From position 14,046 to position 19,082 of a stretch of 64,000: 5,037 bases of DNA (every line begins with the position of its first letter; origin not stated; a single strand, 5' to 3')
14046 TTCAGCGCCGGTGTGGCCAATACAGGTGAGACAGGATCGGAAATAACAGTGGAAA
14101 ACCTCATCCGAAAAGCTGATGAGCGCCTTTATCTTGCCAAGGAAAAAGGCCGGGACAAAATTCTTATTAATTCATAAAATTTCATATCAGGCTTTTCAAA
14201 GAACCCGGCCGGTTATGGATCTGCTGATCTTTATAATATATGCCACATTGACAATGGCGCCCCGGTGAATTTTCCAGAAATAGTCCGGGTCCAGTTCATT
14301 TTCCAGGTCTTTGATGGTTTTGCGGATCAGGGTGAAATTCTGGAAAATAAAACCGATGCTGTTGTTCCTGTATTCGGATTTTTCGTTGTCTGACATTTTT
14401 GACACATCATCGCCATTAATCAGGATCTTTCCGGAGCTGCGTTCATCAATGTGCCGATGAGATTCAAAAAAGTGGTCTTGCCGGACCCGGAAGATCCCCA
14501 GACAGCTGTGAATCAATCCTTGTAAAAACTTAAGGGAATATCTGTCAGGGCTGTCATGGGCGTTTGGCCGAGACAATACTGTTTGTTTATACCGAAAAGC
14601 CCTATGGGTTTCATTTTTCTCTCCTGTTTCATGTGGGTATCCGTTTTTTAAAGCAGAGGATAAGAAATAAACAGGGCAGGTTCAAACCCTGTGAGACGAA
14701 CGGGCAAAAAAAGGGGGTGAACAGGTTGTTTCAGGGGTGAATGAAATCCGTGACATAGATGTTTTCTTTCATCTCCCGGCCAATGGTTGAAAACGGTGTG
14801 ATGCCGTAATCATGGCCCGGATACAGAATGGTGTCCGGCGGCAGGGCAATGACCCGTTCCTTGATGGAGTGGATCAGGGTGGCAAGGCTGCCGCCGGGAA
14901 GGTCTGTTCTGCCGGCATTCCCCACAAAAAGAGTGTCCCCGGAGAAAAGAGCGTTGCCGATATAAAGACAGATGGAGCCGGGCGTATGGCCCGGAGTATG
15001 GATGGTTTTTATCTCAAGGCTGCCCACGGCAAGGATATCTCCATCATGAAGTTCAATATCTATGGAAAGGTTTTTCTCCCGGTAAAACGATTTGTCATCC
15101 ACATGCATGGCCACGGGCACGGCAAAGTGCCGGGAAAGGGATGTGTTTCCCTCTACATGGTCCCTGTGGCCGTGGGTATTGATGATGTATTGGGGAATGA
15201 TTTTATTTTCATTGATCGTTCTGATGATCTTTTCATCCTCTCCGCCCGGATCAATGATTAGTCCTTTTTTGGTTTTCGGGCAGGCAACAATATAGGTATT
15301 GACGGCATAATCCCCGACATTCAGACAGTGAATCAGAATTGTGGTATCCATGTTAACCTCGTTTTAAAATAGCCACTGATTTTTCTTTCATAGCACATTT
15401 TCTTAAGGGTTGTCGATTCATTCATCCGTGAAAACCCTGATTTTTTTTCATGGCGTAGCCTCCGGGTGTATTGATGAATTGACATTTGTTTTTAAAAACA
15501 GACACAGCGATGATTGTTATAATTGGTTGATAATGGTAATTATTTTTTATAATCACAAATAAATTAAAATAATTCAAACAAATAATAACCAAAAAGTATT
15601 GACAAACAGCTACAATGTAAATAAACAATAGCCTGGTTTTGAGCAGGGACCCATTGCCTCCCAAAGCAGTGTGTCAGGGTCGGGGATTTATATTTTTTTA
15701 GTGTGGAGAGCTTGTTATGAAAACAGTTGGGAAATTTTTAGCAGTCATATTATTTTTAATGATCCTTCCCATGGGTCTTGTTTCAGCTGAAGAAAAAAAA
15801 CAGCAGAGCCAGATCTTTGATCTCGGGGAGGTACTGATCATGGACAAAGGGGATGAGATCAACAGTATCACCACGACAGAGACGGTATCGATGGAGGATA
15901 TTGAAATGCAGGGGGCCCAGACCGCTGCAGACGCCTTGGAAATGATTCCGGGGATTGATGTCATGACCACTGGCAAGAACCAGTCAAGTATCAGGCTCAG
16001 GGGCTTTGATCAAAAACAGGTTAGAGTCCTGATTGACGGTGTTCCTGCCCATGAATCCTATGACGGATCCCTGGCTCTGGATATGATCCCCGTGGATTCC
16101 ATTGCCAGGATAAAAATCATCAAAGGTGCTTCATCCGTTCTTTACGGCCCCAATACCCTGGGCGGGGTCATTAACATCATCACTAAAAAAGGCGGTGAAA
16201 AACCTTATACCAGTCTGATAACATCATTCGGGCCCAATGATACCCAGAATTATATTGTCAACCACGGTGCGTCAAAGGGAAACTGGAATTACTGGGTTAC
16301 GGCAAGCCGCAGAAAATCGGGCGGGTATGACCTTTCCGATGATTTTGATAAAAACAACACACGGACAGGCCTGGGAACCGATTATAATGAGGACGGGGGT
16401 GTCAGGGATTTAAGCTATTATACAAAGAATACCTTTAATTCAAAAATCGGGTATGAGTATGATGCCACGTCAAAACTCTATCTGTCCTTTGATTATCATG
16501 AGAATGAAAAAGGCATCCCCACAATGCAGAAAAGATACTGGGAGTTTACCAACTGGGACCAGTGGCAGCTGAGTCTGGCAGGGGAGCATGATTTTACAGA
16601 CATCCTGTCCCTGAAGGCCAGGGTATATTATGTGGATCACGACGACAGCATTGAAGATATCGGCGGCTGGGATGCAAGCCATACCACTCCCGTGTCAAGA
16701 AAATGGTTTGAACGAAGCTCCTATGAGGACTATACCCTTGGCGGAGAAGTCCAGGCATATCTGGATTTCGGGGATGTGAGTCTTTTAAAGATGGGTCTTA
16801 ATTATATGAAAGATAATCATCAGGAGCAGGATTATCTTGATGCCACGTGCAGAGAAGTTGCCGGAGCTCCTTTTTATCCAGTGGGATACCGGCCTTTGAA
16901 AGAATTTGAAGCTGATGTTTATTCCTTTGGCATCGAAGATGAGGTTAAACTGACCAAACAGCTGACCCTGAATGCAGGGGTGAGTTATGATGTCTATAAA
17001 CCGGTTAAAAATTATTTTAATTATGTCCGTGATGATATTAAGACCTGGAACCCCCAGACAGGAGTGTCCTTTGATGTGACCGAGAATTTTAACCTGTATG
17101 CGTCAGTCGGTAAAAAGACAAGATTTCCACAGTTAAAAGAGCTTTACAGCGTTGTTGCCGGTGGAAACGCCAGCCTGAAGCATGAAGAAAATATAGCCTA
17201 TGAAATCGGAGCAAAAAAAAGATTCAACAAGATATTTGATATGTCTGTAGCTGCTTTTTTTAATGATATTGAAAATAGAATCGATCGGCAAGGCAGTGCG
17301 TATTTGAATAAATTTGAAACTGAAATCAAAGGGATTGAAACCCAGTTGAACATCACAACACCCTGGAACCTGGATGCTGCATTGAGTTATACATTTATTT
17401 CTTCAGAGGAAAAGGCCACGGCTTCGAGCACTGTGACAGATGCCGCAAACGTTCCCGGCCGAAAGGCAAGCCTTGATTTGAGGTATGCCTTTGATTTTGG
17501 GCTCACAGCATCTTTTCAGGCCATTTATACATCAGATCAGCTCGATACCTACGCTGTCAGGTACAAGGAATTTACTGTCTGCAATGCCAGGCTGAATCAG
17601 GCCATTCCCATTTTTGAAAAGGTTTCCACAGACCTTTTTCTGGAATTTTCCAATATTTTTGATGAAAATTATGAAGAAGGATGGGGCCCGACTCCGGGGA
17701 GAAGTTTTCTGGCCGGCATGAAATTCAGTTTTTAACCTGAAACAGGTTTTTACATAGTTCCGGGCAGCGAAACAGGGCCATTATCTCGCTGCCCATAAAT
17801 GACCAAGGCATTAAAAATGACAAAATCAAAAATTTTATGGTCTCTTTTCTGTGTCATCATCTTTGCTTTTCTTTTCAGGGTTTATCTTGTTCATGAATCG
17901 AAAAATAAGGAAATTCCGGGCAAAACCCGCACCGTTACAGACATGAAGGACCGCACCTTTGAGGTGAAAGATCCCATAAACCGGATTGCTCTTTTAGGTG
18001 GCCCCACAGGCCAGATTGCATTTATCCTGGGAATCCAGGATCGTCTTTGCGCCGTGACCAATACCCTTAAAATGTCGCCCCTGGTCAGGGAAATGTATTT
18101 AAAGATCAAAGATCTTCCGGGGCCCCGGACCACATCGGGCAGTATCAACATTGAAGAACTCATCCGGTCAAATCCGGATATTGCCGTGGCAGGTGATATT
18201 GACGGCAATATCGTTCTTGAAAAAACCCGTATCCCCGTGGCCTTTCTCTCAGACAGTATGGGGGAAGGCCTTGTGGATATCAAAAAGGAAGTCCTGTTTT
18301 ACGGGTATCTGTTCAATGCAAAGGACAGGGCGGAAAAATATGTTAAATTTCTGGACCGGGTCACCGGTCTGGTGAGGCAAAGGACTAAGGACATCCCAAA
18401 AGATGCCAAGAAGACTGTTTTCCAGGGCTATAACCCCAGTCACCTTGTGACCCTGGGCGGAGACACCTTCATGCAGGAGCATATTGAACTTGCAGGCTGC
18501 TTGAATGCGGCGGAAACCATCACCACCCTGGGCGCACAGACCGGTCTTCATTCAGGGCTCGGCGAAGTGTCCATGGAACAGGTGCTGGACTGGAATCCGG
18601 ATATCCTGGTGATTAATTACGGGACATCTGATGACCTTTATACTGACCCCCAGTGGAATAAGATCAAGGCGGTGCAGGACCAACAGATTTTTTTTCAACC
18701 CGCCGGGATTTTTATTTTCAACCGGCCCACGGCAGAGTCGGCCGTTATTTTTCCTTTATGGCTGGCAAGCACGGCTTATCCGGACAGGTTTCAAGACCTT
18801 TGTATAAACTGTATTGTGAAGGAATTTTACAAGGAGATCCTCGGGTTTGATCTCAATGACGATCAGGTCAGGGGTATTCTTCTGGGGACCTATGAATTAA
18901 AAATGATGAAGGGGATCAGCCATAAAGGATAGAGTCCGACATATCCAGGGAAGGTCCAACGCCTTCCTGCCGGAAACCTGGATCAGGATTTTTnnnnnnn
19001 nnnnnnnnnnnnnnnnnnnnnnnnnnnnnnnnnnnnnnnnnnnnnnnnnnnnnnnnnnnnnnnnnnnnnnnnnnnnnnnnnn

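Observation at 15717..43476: Uncharacterised TonB-dependent import-and-modify system with radical SAM chemistry and an octaheme cytochrome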

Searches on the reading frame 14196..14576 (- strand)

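Call 5: search_protein_families(library=pfam, proteins=[window:14196-14576:-])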
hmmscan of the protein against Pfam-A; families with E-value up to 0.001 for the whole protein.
window:14196-14576:- (126 aa): 1 family
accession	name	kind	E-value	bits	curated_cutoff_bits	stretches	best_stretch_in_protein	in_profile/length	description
PF04397.21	LytTR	-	5.2e-09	36.6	22.6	1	83-123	31-71/98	LytTr DNA-binding domain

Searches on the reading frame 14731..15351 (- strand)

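Call 5: search_protein_families(library=pfam, proteins=[window:14731-15351:-])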
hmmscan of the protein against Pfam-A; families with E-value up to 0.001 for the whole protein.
window:14731-15351:- (206 aa): 1 family
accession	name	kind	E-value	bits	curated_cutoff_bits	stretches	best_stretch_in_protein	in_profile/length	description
PF00753.33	Lactamase_B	-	6.5e-29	101.7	22.7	1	13-180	2-196/196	Metallo-beta-lactamase superfamily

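Call 30: search_protein_families(library=ncbifam, proteins=[window:14731-15351:-], max_evalue=0.1)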
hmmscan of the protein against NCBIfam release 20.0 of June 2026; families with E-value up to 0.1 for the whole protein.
window:14731-15351:- (206 aa): 32 families (the best 25 are shown)
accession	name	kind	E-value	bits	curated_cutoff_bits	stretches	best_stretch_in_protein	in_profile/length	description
TIGR03413.1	GSH_gloB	equivalog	9.2e-31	107.1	200.8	1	20-183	11-167/248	hydroxyacylglutathione hydrolase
NF041804.1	MBL_fold_SolJ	exception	1.9e-25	89.3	350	1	11-200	12-198/224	solanimycin biosynthesis MBL-fold hydrolase SolJ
NF040641.1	bifunc_ST_SDO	equivalog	4.9e-25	88.3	625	1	20-200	157-367/423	bifunctional sulfur transferase/dioxygenase Blh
NF007597.0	PRK10241.1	equivalog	2.1e-24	86.2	421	1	21-186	15-171/251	hydroxyacylglutathione hydrolase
NF012229.1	bla_class_B_core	domain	1.2e-12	48.2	100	1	15-130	11-137/139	metallo-beta-lactamase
NF033105.1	bla_subclass_B3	equivalog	9.2e-09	35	240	1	54-127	63-151/257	subclass B3 metallo-beta-lactamase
NF001911.0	PRK00685.1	equivalog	3.1e-06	26.8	144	1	26-117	15-105/228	metal-dependent hydrolase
NF033184.1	B3_Acin_new1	exception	5.5e-06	25.7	580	1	95-127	144-176/283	putative subclass B3 metallo-beta-lactamase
NF053820.1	MBLfold_Strvi7410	exception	2.1e-05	24.1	525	1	98-134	155-191/343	Strvi_7410 family MBL fold metallo-hydrolase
TIGR04559.1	SoxH_rel_PQQ_2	hypoth_equivalog_domain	5.2e-05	22.8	280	1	31-80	42-95/283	quinoprotein relay system zinc metallohydrolase 2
NF033088.2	bla_subclass_B1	equivalog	0.00015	21.4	200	1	26-133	38-150/217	subclass B1 metallo-beta-lactamase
NF000459.2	blaSPG-1_fam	exception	0.00023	20.4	550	1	52-127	89-176/285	SPG-1 family subclass B3 metallo-beta-lactamase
NF045699.1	AHLLactAiiA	equivalog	0.00042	19.6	375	1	37-130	77-177/251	quorum-quenching N-acyl homoserine lactonase AiiA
NF000469.2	CAR_gen_B3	exception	0.00062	18.8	500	1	95-127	168-200/311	CAR family subclass B3 metallo-beta-lactamase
NF000287.1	SMB1_fam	exception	0.00086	18.7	400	0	102-128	148-174/280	SMB-1 family subclass B3 metallo-beta-lactamase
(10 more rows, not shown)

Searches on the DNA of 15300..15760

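Call 39: search_rna_families(source=window, start=15300, end=15760, threshold=evalue, max_evalue=1)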
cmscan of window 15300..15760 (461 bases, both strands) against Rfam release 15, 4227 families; matches with E-value up to 1: 1.
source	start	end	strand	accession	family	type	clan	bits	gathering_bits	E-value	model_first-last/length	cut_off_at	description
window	15526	15740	+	RF01402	STnc150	Gene; sRNA;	-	14.7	60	0.75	1-267/267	no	STnc150 Hfq binding RNA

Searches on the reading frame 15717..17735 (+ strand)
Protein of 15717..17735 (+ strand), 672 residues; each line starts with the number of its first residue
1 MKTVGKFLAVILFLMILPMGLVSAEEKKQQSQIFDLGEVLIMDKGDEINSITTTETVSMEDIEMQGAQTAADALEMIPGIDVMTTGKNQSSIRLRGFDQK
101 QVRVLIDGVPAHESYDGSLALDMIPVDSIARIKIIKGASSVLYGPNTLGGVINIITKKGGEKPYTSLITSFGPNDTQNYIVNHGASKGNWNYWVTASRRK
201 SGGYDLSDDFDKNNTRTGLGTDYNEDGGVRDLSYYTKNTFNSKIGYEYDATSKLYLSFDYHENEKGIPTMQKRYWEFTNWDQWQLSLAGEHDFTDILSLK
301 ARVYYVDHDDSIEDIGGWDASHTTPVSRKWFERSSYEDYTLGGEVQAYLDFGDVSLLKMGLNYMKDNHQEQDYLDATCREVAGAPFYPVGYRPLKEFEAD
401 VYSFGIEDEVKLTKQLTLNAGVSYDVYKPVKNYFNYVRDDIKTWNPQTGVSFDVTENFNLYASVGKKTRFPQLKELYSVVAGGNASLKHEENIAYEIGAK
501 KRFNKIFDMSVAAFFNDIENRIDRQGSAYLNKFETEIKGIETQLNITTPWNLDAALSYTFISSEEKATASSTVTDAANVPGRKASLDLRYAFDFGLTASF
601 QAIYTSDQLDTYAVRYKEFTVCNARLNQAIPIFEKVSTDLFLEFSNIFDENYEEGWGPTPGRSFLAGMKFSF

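Call 3: search_protein_families(library=pfam, proteins=[window:15717-17735:+])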
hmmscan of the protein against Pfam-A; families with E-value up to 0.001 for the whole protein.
window:15717-17735:+ (672 aa): 2 families
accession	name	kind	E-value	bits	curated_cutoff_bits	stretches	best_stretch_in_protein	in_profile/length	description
PF00593.30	TonB_dep_Rec_b-barrel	-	4.1e-39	136.1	27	1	213-628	11-421/436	TonB dependent receptor-like, beta-barrel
PF07715.20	Plug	-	1.8e-27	96.4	23.9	1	51-151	6-107/107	TonB-dependent Receptor Plug Domain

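Call 8: search_protein_families(library=ncbifam, proteins=[window:15717-17735:+], max_evalue=0.01)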
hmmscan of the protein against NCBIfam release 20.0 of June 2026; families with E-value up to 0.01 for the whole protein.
window:15717-17735:+ (672 aa): 33 families (the best 25 are shown)
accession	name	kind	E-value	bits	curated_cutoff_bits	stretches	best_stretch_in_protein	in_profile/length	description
TIGR01785.1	TonB-hemin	subfamily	8.2e-52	176.5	316.85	1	53-672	21-677/677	TonB-dependent heme/hemoglobin receptor family protein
TIGR01786.1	TonB-hemlactrns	subfamily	7.3e-46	156.8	323.75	1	53-618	24-642/719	TonB-dependent hemoglobin/transferrin/lactoferrin family receptor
TIGR01783.1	TonB-siderophor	subfamily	8.2e-45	153.6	223.5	1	53-657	5-625/649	TonB-dependent siderophore receptor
TIGR01779.1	TonB-B12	equivalog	1.7e-42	145.8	599.7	2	52-291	47-292/614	TonB-dependent vitamin B12 receptor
NF007926.1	PRK10641.1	equivalog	1.8e-39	135.8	836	2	52-228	46-219/617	TonB-dependent vitamin B12 receptor BtuB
NF049944.1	TonB_dep_PUIUD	equivalog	7e-34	117.2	850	2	1-226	1-244/686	TonB-dependent receptor, PUIUD motif-type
NF049946.1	TonB_dep_CU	exception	1.1e-30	106.6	700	2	26-219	32-236/683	TonB-dependent receptor, CU motif-type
NF041535.1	TonB_rec_PqqU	equivalog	5.5e-27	94.4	1200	2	409-653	379-644/676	TonB-dependent receptor PqqU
NF049945.1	TonB_dep_FCYXU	equivalog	1.2e-25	90.3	825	1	1-438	1-419/697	TonB-dependent receptor, FCYXU motif-type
NF049947.1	TonB_dep_PCPU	exception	1.9e-25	89.1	800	2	7-218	7-229/685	TonB-dependent receptor, PCPU motif-type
NF010010.0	PRK13483.1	equivalog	2.4e-21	75.4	927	2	54-162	54-168/660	ligand-gated channel protein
NF010012.0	PRK13486.1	equivalog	5.7e-21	74.5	924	2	49-177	41-178/696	TonB-dependent receptor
NF007478.2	PRK10064.1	equivalog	8.6e-20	70.5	745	1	55-166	52-167/663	catecholate siderophore receptor CirA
NF053590.1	TonB_dep_TOL0244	equivalog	1.3e-19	70.3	645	2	57-216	35-201/604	TOL_0244 family TonB-dependent receptor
NF010038.0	PRK13513.1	equivalog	8e-18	64.3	942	1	54-167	56-175/659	ligand-gated channel protein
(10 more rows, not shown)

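Call 46: search_solved_structures(query=window:15717-17735:+, max_evalue=0.000001)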
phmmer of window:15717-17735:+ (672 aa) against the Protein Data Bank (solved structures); distinct sequences matched with E-value up to 0.000001: 40.
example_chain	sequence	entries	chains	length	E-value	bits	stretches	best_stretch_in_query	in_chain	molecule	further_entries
1nqf_A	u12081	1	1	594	2.3e-26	95.6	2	52-230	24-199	Vitamin B12 receptor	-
3rgm_A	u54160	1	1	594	7.9e-26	93.8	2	52-228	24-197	Vitamin B12 transporter BtuB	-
2gsk_A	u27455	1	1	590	9.4e-26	93.6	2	52-228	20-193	Vitamin B12 transporter btuB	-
3rgn_A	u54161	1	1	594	9.7e-26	93.5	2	52-228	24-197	Vitamin B12 transporter BtuB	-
1nqe_A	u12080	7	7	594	1.1e-25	93.4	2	52-228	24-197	Vitamin B12 receptor | Vitamin B12 transporter btuB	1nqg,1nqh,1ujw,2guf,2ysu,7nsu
3m8b_A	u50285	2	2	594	1.1e-25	93.3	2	52-228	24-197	Vitamin B12 transporter btuB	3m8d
9nn6_A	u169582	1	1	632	4.4e-18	68.2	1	55-163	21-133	Colicin I receptor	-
2hdf_A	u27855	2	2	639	4.7e-18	68.1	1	53-163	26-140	Colicin I receptor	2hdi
6v81_A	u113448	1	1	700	2.8e-17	65.5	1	50-262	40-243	Probable TonB-dependent receptor YncD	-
9c4o_A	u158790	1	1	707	4.8e-17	64.8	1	50-262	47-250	Pyrroloquinoline quinone transporter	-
9dhe_A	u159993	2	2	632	4e-15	58.4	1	61-186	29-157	TonB-dependent receptor | Outer membrane heme/hemoglobin receptor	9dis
3fhh_A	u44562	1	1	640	4.2e-15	58.4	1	61-186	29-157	Outer membrane heme receptor ShuA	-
9gbc_A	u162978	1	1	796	4.4e-15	58.3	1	32-201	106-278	TonB-linked outer membrane receptor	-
9dir_B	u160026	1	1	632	5.5e-15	58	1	61-186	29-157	Outer membrane heme/hemoglobin receptor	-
1pnz_A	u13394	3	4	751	3.6e-11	45.4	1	53-158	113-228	Iron(III) dicitrate transport protein fecA precursor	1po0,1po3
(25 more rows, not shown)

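Call 102: find_related_loci(query=window:15717-17735:+, collection=metagenome_contigs, flank=4000)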
Query window:15717-17735:+ (672 aa) in metagenome_contigs; peptide patterns used: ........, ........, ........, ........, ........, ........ (x = any residue, [..] = any of these).
24 stretches matched a pattern; 2 encode a relative of the query (tblastn E <= 1e-3); 2 distinct loci.
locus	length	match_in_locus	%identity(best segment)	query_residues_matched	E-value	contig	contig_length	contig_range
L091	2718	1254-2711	78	1-487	0e+0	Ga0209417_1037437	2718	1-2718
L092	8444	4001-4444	26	30-172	8e-5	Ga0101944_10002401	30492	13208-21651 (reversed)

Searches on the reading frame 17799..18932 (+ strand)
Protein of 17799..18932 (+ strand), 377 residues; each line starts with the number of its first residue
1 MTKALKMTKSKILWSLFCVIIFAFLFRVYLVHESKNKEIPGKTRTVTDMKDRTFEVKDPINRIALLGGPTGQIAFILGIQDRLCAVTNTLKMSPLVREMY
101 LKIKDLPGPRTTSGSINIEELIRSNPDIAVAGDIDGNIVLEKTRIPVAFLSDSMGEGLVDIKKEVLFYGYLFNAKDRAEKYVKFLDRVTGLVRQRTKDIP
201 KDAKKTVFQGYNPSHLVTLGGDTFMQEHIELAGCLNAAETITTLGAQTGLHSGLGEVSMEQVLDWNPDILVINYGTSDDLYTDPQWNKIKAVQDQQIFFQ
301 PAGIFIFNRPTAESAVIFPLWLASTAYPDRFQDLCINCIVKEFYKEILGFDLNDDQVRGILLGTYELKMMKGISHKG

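Call 3: search_protein_families(library=pfam, proteins=[window:17799-18932:+])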
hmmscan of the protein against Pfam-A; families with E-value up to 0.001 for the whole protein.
window:17799-18932:+ (377 aa): 1 family
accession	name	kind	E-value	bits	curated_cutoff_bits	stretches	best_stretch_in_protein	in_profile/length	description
PF01497.23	Peripla_BP_2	-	2.9e-17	63.3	27.5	1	108-300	41-231/235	Periplasmic binding protein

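Call 8: search_protein_families(library=ncbifam, proteins=[window:17799-18932:+], max_evalue=0.01)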
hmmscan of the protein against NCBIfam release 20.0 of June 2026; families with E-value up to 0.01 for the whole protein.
window:17799-18932:+ (377 aa): 3 families
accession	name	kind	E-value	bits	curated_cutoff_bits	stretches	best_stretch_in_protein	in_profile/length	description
TIGR04281.1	peripla_PGF_1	equivalog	1.4e-12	47.5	325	1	45-298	6-239/330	PGF-CTERM-anchored ABC transporter substrate-binding protein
NF010649.0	PRK14048.1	equivalog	0.00085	18.5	374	1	140-271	144-267/374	ferrichrome/ferrioxamine B periplasmic transporter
NF008501.1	PRK11411.1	subfamily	0.0048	15.9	320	0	241-298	202-267/303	Fe(3+) dicitrate ABC transporter substrate-binding protein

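Call 43: search_solved_structures(query=window:17799-18932:+, max_evalue=0.001)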
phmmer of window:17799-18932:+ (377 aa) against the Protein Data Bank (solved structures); distinct sequences matched with E-value up to 0.001: 13.
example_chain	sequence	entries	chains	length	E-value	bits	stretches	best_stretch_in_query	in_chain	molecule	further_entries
4ovk_A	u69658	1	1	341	2.5e-23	86.2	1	43-361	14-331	Periplasmic binding protein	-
3psa_A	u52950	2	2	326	4.9e-20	75.4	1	44-347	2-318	protein HI_1472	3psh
4ino_A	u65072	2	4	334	4.2e-13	52.5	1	56-367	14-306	Nickel (II) ABC transporter, periplasmic nickel-binding protein | Iron (III) ABC transporter, periplasmic iron-binding protein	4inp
4pag_A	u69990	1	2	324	4.7e-13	52.4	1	113-357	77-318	Periplasmic binding protein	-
4ls3_A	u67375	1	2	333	1.3e-12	51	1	56-361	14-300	Nickel (III) ABC transporter, periplasmic iron-bindin gprotein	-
4hn9_A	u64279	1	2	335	6.1e-10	42.1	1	44-350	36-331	Iron complex transport system substrate-binding protein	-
9ht5_A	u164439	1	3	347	6.2e-09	38.8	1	102-280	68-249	Periplasmic substrate-binding transport protein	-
9hrj_A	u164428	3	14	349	6.4e-09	38.8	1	102-280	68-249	Periplasmic substrate-binding transport protein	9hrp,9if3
6b2x_A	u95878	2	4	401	1.4e-08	37.7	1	44-278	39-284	Solute-binding periplasmic protein of iron/siderophore ABC transporter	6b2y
2etv_A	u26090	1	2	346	1.6e-07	34.2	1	48-350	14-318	iron(III) ABC transporter, periplasmic iron-binding protein, putative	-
4mo9_A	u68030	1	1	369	8.8e-07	31.7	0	285-351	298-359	Periplasmic binding protein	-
8xf9_A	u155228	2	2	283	0.00017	24.2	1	79-312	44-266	Iron-hydroxamate ABC transporter substrate-binding protein FtsB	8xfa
8xet_A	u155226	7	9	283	0.00027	23.6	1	79-312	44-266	Iron-hydroxamate ABC transporter substrate-binding protein | Iron-hydroxamate ABC transporter substrate-binding protein FtsB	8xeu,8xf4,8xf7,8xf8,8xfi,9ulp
